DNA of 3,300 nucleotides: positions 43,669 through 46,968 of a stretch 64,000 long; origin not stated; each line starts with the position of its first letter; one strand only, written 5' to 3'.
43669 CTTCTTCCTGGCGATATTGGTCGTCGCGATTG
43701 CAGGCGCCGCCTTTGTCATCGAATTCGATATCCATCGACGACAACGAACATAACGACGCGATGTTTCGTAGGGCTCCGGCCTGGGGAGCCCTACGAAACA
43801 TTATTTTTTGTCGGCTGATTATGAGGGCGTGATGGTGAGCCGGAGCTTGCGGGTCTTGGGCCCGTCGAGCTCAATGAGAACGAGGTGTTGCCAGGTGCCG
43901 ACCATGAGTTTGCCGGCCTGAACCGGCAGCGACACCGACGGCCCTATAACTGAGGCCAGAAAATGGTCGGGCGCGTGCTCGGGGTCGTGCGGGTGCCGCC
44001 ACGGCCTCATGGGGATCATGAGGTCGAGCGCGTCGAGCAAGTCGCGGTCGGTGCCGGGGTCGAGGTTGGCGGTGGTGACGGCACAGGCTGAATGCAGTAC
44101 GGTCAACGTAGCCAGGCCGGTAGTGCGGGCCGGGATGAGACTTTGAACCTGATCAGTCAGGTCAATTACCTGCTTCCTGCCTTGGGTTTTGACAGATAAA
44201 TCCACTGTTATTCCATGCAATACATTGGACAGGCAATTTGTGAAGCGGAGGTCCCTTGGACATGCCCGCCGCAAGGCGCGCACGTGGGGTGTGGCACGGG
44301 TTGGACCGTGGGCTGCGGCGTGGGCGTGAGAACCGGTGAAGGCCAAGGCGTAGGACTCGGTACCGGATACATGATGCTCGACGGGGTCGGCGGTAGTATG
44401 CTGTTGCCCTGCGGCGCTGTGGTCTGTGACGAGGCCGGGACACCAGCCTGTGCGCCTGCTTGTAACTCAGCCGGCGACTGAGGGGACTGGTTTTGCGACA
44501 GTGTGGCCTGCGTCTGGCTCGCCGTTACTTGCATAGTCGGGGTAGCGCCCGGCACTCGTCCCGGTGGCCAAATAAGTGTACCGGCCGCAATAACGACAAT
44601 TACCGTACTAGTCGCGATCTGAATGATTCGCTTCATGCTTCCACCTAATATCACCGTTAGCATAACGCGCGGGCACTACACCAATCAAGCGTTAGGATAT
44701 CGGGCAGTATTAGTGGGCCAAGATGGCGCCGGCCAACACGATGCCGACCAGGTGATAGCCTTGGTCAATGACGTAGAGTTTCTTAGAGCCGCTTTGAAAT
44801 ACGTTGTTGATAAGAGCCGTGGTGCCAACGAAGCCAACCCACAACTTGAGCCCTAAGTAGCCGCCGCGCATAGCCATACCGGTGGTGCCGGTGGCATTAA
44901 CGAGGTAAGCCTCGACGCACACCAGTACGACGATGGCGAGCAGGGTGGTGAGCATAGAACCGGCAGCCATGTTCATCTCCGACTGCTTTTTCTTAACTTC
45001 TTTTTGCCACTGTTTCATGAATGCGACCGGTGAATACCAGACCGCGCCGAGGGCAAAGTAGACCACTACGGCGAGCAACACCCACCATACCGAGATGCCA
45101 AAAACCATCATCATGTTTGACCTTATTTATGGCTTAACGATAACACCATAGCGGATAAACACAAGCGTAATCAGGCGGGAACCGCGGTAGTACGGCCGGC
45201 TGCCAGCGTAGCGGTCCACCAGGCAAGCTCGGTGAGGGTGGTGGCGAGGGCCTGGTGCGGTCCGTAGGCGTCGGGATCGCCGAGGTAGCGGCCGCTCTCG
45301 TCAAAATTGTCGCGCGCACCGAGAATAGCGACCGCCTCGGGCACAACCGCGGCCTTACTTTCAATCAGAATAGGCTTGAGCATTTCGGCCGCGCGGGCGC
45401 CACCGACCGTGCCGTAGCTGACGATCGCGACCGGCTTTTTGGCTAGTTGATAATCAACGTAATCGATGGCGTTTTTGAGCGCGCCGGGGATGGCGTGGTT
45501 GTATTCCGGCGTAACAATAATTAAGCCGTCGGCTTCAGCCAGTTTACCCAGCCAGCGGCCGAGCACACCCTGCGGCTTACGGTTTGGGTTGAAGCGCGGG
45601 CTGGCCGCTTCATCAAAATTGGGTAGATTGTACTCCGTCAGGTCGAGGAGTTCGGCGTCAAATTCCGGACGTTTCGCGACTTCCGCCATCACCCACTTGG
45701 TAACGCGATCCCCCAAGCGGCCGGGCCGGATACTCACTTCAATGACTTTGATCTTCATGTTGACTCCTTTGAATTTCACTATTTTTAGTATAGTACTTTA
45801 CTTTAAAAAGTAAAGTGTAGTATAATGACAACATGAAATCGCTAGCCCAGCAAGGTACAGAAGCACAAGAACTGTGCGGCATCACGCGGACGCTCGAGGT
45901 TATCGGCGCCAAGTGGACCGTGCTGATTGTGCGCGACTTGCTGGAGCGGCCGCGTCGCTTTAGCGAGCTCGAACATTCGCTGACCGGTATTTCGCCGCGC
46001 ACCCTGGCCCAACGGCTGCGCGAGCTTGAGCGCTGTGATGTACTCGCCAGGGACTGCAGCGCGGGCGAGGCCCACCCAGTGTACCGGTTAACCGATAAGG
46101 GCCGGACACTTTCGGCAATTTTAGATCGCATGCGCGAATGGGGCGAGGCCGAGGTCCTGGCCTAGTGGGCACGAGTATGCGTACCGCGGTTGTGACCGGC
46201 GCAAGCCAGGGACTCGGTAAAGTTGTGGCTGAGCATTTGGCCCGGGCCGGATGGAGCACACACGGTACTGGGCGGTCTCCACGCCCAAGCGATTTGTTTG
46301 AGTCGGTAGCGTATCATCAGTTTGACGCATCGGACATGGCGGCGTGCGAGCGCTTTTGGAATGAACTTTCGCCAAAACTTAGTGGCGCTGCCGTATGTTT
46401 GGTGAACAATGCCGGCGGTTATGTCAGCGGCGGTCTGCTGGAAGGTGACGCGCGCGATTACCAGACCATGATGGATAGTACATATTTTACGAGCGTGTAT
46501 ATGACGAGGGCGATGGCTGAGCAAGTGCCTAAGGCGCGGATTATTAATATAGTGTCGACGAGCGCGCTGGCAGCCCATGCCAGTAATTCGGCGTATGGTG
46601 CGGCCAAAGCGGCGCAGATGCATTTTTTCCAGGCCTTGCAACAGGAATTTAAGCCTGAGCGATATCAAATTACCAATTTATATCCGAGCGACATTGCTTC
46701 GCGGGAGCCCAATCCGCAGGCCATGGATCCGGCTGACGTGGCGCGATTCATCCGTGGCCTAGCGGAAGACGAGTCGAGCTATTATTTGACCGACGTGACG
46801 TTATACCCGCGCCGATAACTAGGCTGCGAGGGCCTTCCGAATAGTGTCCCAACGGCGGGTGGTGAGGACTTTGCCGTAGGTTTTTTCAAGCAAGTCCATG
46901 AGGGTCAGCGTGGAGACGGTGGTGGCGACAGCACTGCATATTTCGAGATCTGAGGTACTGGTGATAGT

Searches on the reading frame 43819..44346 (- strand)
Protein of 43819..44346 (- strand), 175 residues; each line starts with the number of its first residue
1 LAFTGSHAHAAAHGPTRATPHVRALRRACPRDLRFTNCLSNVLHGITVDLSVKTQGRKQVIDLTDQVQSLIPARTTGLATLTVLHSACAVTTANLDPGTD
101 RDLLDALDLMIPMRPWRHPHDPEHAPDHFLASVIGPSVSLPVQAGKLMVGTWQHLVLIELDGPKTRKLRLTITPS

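Call 48: search_protein_families(library=pfam, proteins=[window:43819-44346:-], max_evalue=0.001)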
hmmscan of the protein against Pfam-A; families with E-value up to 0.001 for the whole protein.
window:43819-44346:- (175 aa): 1 family
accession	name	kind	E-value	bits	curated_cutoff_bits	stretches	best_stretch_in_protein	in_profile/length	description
PF01894.22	UPF0047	-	1e-25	90.6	27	1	62-172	1-117/117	Uncharacterised protein family UPF0047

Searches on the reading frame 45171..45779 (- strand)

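Call 70: search_protein_families(library=pfam, proteins=[window:45171-45779:-], max_evalue=0.001)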
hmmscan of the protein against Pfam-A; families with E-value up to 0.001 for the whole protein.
window:45171-45779:- (202 aa): 2 families
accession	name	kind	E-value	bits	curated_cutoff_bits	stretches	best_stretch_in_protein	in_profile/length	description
PF03358.20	FMN_red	-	1.8e-34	119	24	1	8-152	1-147/152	NADPH-dependent FMN reductase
PF02525.22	Flavodoxin_2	-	6.6e-10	39.4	27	1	8-108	1-103/198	Flavodoxin-like fold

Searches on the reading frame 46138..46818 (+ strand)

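Call 70: search_protein_families(library=pfam, proteins=[window:46138-46818:+], max_evalue=0.001)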
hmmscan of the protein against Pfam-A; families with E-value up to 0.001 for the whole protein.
window:46138-46818:+ (226 aa): 4 families
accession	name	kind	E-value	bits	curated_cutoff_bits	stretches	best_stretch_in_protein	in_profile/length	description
PF00106.31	adh_short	-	2.5e-27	96.1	26.6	1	16-187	2-183/195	short chain dehydrogenase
PF13561.12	adh_short_C2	-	3.9e-16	59.8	27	1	21-177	1-167/236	Enoyl-(Acyl carrier protein) reductase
PF01370.27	Epimerase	-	4.2e-07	30.1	20.9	1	18-219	2-204/240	NAD dependent epimerase/dehydratase family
PF08659.16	KR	-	9.5e-05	22.8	22.6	1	16-168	2-164/180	KR domain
